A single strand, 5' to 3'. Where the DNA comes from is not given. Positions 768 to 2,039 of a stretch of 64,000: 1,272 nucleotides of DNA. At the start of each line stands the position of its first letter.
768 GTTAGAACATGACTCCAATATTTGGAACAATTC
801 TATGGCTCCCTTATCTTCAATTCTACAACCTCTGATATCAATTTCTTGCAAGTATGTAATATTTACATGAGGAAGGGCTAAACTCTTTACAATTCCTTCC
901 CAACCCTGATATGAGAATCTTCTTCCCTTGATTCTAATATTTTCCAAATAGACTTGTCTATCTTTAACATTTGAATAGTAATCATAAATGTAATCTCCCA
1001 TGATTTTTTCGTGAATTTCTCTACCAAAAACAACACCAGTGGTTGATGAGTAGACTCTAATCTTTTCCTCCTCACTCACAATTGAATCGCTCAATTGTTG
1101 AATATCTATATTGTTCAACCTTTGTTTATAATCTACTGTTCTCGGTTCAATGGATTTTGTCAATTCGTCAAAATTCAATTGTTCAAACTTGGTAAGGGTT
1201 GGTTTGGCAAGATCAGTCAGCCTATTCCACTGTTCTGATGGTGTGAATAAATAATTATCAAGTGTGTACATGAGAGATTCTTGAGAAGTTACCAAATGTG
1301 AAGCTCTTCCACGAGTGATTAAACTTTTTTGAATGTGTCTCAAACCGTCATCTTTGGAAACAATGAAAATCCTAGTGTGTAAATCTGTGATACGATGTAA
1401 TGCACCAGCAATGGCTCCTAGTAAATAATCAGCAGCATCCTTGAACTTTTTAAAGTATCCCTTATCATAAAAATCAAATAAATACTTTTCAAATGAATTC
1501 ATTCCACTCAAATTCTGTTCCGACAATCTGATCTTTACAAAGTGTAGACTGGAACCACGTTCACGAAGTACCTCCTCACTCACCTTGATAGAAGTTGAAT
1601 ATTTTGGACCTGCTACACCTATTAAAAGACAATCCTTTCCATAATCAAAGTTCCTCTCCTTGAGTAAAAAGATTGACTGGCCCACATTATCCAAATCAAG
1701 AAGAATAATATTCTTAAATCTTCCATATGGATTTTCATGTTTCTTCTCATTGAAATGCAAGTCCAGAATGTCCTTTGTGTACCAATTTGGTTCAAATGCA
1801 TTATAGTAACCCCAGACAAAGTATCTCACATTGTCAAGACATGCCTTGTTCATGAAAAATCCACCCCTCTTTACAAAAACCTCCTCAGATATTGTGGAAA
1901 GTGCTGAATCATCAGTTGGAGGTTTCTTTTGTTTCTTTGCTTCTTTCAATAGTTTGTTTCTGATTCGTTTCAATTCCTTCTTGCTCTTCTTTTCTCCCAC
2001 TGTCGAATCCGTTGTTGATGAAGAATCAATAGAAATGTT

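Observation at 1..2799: NYN-type nuclease domain fused to RNI-like leucine-rich repeats (gene missed by ORF track, truncated at window edge)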

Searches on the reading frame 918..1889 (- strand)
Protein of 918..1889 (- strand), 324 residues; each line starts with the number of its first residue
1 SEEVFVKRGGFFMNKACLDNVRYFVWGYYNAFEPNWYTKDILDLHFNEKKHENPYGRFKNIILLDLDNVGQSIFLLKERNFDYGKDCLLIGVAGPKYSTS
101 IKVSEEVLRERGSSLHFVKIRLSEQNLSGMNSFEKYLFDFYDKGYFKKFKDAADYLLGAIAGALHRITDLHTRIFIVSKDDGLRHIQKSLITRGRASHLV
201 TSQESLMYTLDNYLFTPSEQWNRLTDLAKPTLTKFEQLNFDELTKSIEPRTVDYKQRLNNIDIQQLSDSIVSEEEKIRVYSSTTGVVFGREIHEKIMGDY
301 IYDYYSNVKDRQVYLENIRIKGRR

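Call 25: search_protein_families(library=pfam, proteins=[window:918-1889:-], max_evalue=10)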
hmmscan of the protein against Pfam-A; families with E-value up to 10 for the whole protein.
window:918-1889:- (324 aa): 2 families
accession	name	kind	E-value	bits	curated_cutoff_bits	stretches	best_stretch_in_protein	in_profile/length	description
PF18479.7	PIN_11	-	0.0024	18.4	26.6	1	142-200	60-118/118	PIN like domain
PF18475.7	PIN7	-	0.043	14.9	34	1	148-193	58-102/103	PIN domain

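Call 26: predict_structure(protein=window:918-1889:-)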
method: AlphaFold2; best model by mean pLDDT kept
length: 324 residues; sequences in the alignment: 1
mean_pLDDT: 32.5   pTM: 0.21
mean pLDDT of the five models: 32.5, 28.3, 27.2, 26.6, 25.4
residues with pLDDT >= 90: 0; 70-90: 0; 50-70: 0; < 50: 324
segments of 3 or more residues with pLDDT < 50: 1-324
pLDDT, mean of each block of 10 residues (from residue 1): 28 36 33 27 33 38 35 41 37 33 29 31 32 36 34 37 33 29 35 32 36 33 34 30 32 31 30 26 26 32 36 30 27
secondary structure, 60 per line:
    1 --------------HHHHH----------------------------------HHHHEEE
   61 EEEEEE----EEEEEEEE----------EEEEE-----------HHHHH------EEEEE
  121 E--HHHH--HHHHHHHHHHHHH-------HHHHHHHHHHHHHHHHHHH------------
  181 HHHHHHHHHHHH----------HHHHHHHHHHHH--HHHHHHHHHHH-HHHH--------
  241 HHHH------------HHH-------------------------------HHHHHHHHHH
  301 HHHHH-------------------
elements in order: H15-19 H54-57 E58-66 E71-78 E89-93 H105-109 E116-121 H124-127 H130-142 H150-168 H181-192 H203-214 H217-227 H229-232 H241-244 H291-305

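Call 27: search_protein_representatives(protein=window:918-1889:-)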
Query: 324 residues. Proteins with E-value up to 0.001 (for the whole library): 6; up to 1e-10: 5; up to 1e-30: 2. The best 6 are listed.
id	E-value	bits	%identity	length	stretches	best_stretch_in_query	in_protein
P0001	7.0e-143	492.1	70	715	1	5-324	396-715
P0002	2.5e-127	441.0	63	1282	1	2-324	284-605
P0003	6.3e-25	104.6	36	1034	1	9-215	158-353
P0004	2.1e-24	102.9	38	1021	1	11-218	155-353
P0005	5.3e-16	75.3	30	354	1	58-323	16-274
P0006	1.4e-10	57.5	32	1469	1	48-207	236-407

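Call 29: search_protein_families(library=pfam, proteins=[P0002, P0003, P0004, P0005, P0006], max_evalue=0.1)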
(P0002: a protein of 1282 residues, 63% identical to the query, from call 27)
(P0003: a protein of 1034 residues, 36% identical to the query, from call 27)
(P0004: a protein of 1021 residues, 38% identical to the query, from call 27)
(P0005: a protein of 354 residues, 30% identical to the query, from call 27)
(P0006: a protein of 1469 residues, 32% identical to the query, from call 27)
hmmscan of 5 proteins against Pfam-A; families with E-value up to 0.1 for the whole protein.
P0002 (1282 aa): 3 families
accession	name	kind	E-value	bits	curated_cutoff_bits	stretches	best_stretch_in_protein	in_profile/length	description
PF13516.12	LRR_6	-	4e-40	133.1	23.4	5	1175-1197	1-23/24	Leucine Rich repeat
PF00560.39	LRR_1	-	8.5e-07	28.3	20.6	0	684-696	1-13/23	Leucine Rich Repeat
PF12799.13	LRR_4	-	2.7e-05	24.7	27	2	872-917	2-42/44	Leucine Rich repeats (2 copies)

P0003 (1034 aa): 7 families
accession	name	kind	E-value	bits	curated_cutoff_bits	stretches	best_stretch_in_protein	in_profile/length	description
PF13516.12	LRR_6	-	1.1e-40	134.9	23.4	5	725-747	1-23/24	Leucine Rich repeat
PF00560.39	LRR_1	-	1.3e-08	33.7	20.6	0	729-747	2-20/23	Leucine Rich Repeat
PF12799.13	LRR_4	-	5e-06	27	27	1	759-793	5-40/44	Leucine Rich repeats (2 copies)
PF18479.7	PIN_11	-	0.0087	16.7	26.6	0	203-323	3-102/118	PIN like domain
PF02833.19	DHHA2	-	0.056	14.2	27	0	791-830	9-46/126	DHHA2 domain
PF13855.12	LRR_8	-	0.068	13.4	27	0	702-742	2-40/61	Leucine rich repeat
PF18475.7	PIN7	-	0.071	14.2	34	0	283-323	54-93/103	PIN domain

P0004 (1021 aa): 4 families
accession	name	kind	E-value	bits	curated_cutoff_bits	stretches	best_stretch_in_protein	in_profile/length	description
PF13516.12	LRR_6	-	3.2e-26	89.7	23.4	1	660-682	2-24/24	Leucine Rich repeat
PF18479.7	PIN_11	-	0.0042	17.7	26.6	1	274-319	57-102/118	PIN like domain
PF18475.7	PIN7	-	0.0059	17.7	34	1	279-329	54-103/103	PIN domain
PF12799.13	LRR_4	-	0.032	14.9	27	0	579-593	1-15/44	Leucine Rich repeats (2 copies)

P0005 (354 aa): 3 families
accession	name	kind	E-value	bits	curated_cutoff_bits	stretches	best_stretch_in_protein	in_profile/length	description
PF18479.7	PIN_11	-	0.0019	18.8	26.6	0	97-141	55-99/118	PIN like domain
PF13516.12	LRR_6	-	0.0049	17.3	23.4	1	293-314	3-24/24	Leucine Rich repeat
PF18475.7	PIN7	-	0.043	14.9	34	0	106-154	56-103/103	PIN domain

P0006 (1469 aa): 5 families
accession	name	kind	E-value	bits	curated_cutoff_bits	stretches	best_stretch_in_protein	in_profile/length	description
PF13516.12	LRR_6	-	3.2e-49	161.6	23.4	6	727-749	2-24/24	Leucine Rich repeat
PF00560.39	LRR_1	-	1.4e-08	33.7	20.6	0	1038-1051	1-14/23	Leucine Rich Repeat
PF18479.7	PIN_11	-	3.5e-08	34.1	26.6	1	342-390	61-108/118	PIN like domain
PF12799.13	LRR_4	-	5.3e-07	30.1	27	1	1038-1079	2-38/44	Leucine Rich repeats (2 copies)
PF18475.7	PIN7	-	2e-06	28.8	34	1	344-394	54-103/103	PIN domain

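Call 71: search_protein_families(library=padloc, proteins=[P0007, P0006], max_evalue=0.01)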
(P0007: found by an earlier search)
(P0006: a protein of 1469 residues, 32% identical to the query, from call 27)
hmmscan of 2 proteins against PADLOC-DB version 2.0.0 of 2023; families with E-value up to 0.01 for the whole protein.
P0007 (1415 aa): 0 families

P0006 (1469 aa): 0 families

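Call 72: search_protein_families(library=pfam, proteins=[P0007], max_evalue=0.00001)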
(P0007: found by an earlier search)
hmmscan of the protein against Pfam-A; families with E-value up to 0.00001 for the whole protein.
P0007 (1415 aa): 1 family
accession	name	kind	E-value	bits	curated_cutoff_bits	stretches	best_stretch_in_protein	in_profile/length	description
PF13516.12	LRR_6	-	2.8e-37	124.2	23.4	0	792-813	2-23/24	Leucine Rich repeat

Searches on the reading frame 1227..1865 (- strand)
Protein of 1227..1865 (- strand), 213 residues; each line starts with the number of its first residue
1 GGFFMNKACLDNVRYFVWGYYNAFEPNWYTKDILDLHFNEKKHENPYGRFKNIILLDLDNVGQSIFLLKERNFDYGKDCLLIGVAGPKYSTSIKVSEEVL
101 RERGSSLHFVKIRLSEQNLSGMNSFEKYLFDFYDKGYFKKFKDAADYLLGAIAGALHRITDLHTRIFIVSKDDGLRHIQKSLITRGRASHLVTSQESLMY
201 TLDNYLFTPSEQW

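Call 31: search_solved_structures(query=A2, max_evalue=10, show_alignments=3)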
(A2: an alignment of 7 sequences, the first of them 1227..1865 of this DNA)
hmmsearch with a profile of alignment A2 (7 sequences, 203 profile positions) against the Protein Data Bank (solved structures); distinct sequences matched with E-value up to 10: 1.
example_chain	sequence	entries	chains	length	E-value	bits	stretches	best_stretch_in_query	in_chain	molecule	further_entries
8eqm_X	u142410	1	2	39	0.92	12.5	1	139-170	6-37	Photosystem II reaction center X protein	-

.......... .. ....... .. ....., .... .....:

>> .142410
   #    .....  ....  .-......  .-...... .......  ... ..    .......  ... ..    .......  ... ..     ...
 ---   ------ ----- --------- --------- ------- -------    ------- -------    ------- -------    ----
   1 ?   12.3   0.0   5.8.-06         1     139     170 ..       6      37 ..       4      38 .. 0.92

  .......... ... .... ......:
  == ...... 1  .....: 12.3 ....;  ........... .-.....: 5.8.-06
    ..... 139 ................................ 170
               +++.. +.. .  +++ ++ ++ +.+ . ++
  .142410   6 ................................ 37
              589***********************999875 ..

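Call 33: find_homologous_proteins(query=A2, max_evalue=0.01)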
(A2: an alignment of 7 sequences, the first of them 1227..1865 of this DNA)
Query A2 (7 sequences) (213 aa, profile of the alignment): 1 proteins with E <= 0.01 among 3751 candidates.
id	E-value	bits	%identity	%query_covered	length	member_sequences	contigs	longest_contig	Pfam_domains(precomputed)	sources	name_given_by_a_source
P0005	4.1e-57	211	31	65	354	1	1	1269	-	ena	-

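Call 38: predict_structure(alignment_id=A2)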
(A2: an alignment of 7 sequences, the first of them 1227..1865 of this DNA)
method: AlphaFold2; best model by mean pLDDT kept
length: 213 residues; sequences in the alignment: 7
mean_pLDDT: 73.5   pTM: 0.80
mean pLDDT of the five models: 73.5, 71.2, 70.1, 69.3, 66.5
residues with pLDDT >= 90: 20; 70-90: 117; 50-70: 55; < 50: 21
segments of 3 or more residues with pLDDT < 50: 1-3, 92-104, 211-213
pLDDT, mean of each block of 10 residues (from residue 1): 59 87 79 56 68 86 69 75 81 44 60 70 84 65 84 90 88 83 87 73 66 46
secondary structure, 60 per line:
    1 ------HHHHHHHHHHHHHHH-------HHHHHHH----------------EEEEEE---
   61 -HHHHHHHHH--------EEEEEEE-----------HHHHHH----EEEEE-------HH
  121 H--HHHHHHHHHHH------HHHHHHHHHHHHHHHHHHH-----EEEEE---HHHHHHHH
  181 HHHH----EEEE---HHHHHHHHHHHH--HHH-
elements in order: H7-21 H29-35 E52-57 H62-70 E79-85 H97-102 E107-111 H124-134 H141-159 E165-169 H173-184 E189-192 H196-207

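Call 47: search_protein_families(library=pfam, alignment_id=A2, max_evalue=0.1)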
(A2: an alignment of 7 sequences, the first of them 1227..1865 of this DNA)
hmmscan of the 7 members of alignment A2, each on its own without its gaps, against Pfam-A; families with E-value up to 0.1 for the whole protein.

A. member 1, window:1227-1865:- (213 aa): 2 families
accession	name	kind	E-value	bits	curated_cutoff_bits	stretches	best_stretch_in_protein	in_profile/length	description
PF18479.7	PIN_11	-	0.00065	20.3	26.6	0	133-192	59-118/118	PIN like domain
PF18475.7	PIN7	-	0.016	16.3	34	0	140-185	58-102/103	PIN domain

B. families by the number of members that match (of 7 scanned): 3 families
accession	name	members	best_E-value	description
PF18479.7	PIN_11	6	2.8e-10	PIN like domain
PF18475.7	PIN7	6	2.1e-08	PIN domain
PF01936.24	NYN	1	0.06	NYN domain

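Call 55: fold_search(model_id=the predicted structure, library=pdb)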
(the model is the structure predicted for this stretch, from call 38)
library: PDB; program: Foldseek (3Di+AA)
matches with E <= 10: 1455; with E <= 0.001: 0
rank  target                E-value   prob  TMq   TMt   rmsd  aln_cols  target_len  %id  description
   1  6k8v_A                1.2e-02  0.72  0.29  0.15  11.2       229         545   12  Crystal structure of N-domain of baterial malonyl-CoA reductase (released 2020-03-18)
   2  3wid_C                1.4e-02  0.44  0.26  0.18  16.6       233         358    8  Structure of a glucose dehydrogenase T277F mutant in complex with NADP (released 2014-05-14)
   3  4d46_B                2.0e-02  0.84  0.33  0.30   9.0       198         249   11  Crystal structure of E. coli FabI in complex with NAD and 5-bromo-2-(4-chloro-2-hydroxyphenoxy)benzonitrile (released 2015-03-04)
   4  8otm_D                2.1e-02  0.75  0.32  0.27  12.5       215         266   10  structure of InhA from mycobacterium tuberculosis in complex with N-((1-(3-hydroxy-4-phenoxybenzyl)-1H-1,2,3-triazol-4 (released 2023-08-16)
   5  2a7x                  2.2e-02  0.75  0.32  0.26   9.7       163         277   10  Crystal Structure of A Pantothenate synthetase complexed with AMP (released 2006-02-21)
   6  4q16_D                2.4e-02  0.47  0.28  0.24  13.2       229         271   12  Structure of NAD+ Synthetase from Deinococcus radiodurans (released 2015-04-15)
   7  3ioc_A                2.5e-02  0.80  0.32  0.27   8.4       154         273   11  Crystal Structure of Mycobacterium Tuberculosis Pantothenate Synthetase at 2.50 Ang resolution in complex with 5'-deox (released 2009-12-01)
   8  2a86_B                2.5e-02  0.69  0.31  0.25   8.1       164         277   11  Crystal structure of A Pantothenate synthetase complexed with AMP and beta-alanine (released 2006-02-21)
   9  4muk_A                2.6e-02  0.84  0.32  0.27   8.3       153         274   13  Crystal structure of pantothenate synthetase in complex with 2-(5-methoxy-2-(4-(trifluoromethyl)benzylsulfonylcarbamoy (released 2014-08-27)
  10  3imc_B                2.6e-02  0.77  0.32  0.26   8.6       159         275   12  Crystal Structure of Mycobacterium Tuberculosis Pantothenate Synthetase at 1.6 Ang resolution in complex with fragment (released 2009-10-13)
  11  3ivc_B                2.6e-02  0.77  0.32  0.26   8.2       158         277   11  Crystal structure of pantothenate synthetase in complex with 2-(2-((benzofuran-2-ylmethoxy)carbonyl)-5-methoxy-1H-indo (released 2009-10-13)
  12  7k5z_B                2.8e-02  0.75  0.34  0.22   9.1       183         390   13  Crystal Structure of Argininosuccinate synthase from Legionella pneumophila Philadelphia 1 in complex with ANPPNP and  (released 2020-09-30)
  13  8gh9_A                3.2e-02  0.35  0.27  0.10  12.6       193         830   13  Cryo-EM structure of hSlo1 in total membrane vesicles (released 2023-05-10)
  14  3pnx_A                3.2e-02  0.15  0.16  0.19  16.0       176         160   13  Crystal structure of a putative sulfurtransferase dsrE (Swol_2425) from Syntrophomonas wolfei str. Goettingen at 1.92  (released 2010-12-15)
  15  1i30_A                3.3e-02  0.84  0.36  0.33   8.0       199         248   10  E. Coli Enoyl Reductase +NAD+SB385826 (released 2002-02-12)
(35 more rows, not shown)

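Call 62: fold_search(model_id=the predicted structure, library=viral)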
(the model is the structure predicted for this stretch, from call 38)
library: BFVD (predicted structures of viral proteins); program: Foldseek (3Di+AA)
matches with E <= 10: 1116; with E <= 0.001: 1
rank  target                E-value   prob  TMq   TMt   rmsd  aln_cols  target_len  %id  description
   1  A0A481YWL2            1.5e-04  1.00  0.44  0.36   5.1       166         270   15  Uncharacterized protein [Marseillevirus LCMAC201]
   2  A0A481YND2            1.7e-03  1.00  0.47  0.47   8.3       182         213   14  Double-stranded RNA binding motif-containing protein [Pithovirus LCDPAC01]
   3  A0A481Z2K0            1.9e-03  1.00  0.47  0.38  13.1       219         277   15  Uncharacterized protein [Pithovirus LCPAC101]
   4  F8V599                1.9e-03  1.00  0.36  0.47   8.5       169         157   15  Uncharacterized protein L218 [Acanthamoeba polyphaga mimivirus]
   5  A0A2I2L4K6            2.4e-03  1.00  0.49  0.41   4.3       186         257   17  Uncharacterized protein [Orpheovirus IHUMI-LCC2]
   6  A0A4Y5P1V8            1.1e-02  0.92  0.38  0.36   7.4       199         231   14  Deoxynucleoside-5'-monophosphatase [Pantoea phage vB_PagS_AAS21]
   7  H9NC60                1.2e-02  0.60  0.26  0.18  12.2       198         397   10  (no name in the UniProt tables at hand)
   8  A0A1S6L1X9            1.2e-02  0.84  0.32  0.24  10.7       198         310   11  (no name in the UniProt tables at hand)
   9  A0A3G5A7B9            1.3e-02  0.91  0.31  0.23   8.7       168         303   14  NYN domain-containing protein [Hyperionvirus sp.]
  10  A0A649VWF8            1.3e-02  0.75  0.31  0.17   8.1       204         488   10  Glycosyltransferase [Arthrobacter phage BeatusComedenti]
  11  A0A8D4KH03            1.4e-02  0.80  0.32  0.28   8.8       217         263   10  (no name in the UniProt tables at hand)
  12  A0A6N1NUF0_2          2.3e-02  0.41  0.25  0.08  23.2       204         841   13  Glycosyltransferases group 1 [Tupanvirus soda lake]
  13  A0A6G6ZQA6            2.6e-02  0.21  0.22  0.15  18.1       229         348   14  (no name in the UniProt tables at hand)
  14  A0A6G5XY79            3.3e-02  0.60  0.32  0.30  16.0       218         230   11  (no name in the UniProt tables at hand)
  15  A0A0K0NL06            3.7e-02  0.54  0.24  0.29   9.0       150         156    9  YspA cpYpsA-related SLOG domain-containing protein [Gordonia phage GMA3]
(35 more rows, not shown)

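Call 66: find_related_loci(query=A2, collection=viral_contigs, flank=5000)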
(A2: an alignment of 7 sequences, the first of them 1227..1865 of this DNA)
Query A2 (213 aa) in viral_contigs; peptide patterns used: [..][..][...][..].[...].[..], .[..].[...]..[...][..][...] (x = any residue, [..] = any of these).
265 stretches matched a pattern, but none encodes a relative of the query by tblastn (E <= 1e-3).

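Call 67: find_related_loci(query=A2, collection=metagenome_contigs, flank=6000)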
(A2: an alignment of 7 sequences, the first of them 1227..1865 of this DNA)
Query A2 (213 aa) in metagenome_contigs; peptide patterns used: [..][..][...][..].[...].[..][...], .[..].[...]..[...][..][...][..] (x = any residue, [..] = any of these).
600 stretches matched a pattern, but none encodes a relative of the query by tblastn (E <= 1e-3).

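Call 68: search_protein_families(library=pfam, alignment_id=A2, max_evalue=10)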
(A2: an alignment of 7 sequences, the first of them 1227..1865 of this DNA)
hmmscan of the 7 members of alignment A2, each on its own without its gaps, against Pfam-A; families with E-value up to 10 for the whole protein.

A. member 1, window:1227-1865:- (213 aa): 2 families
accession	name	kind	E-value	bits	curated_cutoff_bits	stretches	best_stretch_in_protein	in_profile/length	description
PF18479.7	PIN_11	-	0.00065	20.3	26.6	1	133-192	59-118/118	PIN like domain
PF18475.7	PIN7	-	0.016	16.3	34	1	140-185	58-102/103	PIN domain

B. families by the number of members that match (of 7 scanned): 4 families
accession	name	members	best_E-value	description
PF18479.7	PIN_11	6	2.8e-10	PIN like domain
PF18475.7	PIN7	6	2.1e-08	PIN domain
PF01936.24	NYN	1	0.06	NYN domain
PF22752.1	DUF488-N3i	1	0.12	Inactive DUF488-N3 subclade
